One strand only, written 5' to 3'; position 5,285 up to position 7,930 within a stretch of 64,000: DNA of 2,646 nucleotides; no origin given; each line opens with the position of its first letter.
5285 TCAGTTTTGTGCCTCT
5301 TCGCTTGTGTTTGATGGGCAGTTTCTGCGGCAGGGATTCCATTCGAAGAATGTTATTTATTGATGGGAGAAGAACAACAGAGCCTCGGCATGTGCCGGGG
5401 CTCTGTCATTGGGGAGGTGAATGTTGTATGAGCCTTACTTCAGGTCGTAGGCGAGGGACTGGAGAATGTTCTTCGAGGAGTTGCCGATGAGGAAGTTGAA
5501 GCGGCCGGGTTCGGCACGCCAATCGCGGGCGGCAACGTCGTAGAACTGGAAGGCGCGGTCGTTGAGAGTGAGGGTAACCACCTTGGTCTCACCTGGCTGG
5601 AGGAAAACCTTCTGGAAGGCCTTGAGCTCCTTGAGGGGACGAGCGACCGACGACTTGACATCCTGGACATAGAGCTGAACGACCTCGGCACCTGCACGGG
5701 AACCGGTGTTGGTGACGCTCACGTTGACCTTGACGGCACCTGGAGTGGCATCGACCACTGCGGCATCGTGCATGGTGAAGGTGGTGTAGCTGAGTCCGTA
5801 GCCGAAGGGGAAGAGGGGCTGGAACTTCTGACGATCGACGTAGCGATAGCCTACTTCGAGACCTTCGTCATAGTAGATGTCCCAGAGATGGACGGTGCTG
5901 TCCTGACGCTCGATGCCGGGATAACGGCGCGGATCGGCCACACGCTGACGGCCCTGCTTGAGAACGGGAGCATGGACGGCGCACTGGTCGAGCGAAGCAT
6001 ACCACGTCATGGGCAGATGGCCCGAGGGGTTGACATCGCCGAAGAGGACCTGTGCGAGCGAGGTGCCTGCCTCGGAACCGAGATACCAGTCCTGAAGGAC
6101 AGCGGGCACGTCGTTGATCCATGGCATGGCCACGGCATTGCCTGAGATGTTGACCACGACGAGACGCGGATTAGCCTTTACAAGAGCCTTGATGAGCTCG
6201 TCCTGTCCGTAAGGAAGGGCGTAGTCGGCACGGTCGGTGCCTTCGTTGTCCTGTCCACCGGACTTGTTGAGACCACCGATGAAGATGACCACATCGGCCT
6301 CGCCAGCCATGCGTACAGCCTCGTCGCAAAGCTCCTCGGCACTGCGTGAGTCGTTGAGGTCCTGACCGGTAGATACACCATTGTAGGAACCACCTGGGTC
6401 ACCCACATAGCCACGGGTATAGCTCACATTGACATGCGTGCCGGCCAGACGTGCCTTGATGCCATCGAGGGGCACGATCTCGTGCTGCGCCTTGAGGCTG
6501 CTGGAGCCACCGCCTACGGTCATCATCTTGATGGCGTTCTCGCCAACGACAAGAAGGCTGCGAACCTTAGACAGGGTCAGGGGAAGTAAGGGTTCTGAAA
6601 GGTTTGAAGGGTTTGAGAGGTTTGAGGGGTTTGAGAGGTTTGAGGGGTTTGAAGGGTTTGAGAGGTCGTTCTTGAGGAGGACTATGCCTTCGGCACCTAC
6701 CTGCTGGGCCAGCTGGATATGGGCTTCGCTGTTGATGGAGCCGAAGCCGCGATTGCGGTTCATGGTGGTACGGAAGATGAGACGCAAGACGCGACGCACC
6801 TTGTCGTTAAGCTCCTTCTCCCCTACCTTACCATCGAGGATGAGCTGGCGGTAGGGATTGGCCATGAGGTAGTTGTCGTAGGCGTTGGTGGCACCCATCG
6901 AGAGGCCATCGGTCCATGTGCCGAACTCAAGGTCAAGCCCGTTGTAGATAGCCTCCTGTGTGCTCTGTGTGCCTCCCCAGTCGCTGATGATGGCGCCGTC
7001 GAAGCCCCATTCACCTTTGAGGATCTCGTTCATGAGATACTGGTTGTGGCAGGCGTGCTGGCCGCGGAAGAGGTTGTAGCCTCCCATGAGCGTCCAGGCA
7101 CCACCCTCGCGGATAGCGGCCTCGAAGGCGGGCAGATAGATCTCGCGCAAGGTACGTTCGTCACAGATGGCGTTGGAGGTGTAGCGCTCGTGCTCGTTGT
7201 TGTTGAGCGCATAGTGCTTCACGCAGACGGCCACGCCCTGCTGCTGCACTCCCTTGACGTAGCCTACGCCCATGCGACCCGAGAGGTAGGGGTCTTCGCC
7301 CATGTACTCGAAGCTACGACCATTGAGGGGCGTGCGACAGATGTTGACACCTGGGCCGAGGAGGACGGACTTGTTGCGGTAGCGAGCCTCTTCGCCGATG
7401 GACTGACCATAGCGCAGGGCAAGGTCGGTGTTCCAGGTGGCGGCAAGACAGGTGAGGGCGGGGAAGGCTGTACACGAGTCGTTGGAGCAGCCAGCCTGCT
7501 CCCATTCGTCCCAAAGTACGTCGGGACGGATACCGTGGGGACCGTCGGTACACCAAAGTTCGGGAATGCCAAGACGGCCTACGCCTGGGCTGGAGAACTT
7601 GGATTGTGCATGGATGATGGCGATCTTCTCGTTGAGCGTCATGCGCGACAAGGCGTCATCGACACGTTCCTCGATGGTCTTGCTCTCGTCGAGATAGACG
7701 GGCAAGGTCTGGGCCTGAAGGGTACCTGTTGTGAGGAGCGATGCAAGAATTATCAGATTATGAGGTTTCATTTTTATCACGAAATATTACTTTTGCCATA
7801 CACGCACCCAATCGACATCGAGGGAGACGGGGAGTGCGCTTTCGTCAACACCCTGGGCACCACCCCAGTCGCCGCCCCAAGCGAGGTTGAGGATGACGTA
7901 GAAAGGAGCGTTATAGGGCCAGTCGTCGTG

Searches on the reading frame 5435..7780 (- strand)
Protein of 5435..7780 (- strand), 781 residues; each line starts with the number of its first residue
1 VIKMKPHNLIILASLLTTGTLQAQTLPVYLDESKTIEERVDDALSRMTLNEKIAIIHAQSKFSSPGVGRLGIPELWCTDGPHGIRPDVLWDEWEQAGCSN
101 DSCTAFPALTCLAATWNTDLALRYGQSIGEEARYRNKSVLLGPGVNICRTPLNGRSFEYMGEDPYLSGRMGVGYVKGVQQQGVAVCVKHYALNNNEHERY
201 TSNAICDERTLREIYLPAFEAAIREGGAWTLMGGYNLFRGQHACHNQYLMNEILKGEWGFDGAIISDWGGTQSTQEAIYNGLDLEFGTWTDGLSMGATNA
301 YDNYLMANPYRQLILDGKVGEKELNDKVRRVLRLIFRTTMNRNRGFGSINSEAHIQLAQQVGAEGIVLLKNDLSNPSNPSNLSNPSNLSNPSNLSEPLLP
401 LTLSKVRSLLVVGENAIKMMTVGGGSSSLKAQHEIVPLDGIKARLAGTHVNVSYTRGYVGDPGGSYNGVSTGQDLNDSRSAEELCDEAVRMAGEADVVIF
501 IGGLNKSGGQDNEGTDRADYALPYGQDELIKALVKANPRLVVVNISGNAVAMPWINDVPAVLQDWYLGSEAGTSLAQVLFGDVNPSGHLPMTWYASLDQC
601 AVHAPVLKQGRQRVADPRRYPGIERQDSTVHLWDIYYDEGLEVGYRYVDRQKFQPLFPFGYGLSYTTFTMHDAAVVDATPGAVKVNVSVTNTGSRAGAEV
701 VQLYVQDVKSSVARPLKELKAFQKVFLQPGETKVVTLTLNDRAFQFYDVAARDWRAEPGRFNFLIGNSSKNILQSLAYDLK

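Call 78: find_related_loci(query=window:5435-7780:-, collection=metagenome_contigs, flank=10000)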
Query window:5435-7780:- (781 aa) in metagenome_contigs; peptide patterns used: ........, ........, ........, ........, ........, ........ (x = any residue, [..] = any of these).
600 stretches matched a pattern (row limit reached: there are more); 596 encode a relative of the query (tblastn E <= 1e-3); the best 80 are kept; 80 distinct loci.
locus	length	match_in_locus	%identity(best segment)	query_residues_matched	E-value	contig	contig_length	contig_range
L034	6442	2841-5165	94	4-781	0e+0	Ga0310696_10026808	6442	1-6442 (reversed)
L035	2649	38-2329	84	4-781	0e+0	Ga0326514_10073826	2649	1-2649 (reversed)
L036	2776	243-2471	64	1-779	0e+0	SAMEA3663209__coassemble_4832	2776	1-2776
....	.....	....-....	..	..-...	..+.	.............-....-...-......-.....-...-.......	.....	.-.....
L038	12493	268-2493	62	4-781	0e+0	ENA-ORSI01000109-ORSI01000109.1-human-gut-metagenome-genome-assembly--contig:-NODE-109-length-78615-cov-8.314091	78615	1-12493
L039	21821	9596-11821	62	4-781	0e+0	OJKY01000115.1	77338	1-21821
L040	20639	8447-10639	62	16-781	0e+0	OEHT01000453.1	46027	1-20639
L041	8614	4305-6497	62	16-781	0e+0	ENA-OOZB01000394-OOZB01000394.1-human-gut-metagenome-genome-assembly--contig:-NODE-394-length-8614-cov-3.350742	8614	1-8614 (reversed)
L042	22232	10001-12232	61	1-781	0e+0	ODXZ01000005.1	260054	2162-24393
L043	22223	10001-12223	60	10-781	0e+0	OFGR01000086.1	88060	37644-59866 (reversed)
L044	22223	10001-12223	60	10-781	0e+0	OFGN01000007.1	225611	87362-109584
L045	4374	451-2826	59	1-781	0e+0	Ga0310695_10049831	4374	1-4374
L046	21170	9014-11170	61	9-761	0e+0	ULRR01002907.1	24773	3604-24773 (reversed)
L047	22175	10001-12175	61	21-781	0e+0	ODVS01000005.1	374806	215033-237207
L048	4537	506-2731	60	10-781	0e+0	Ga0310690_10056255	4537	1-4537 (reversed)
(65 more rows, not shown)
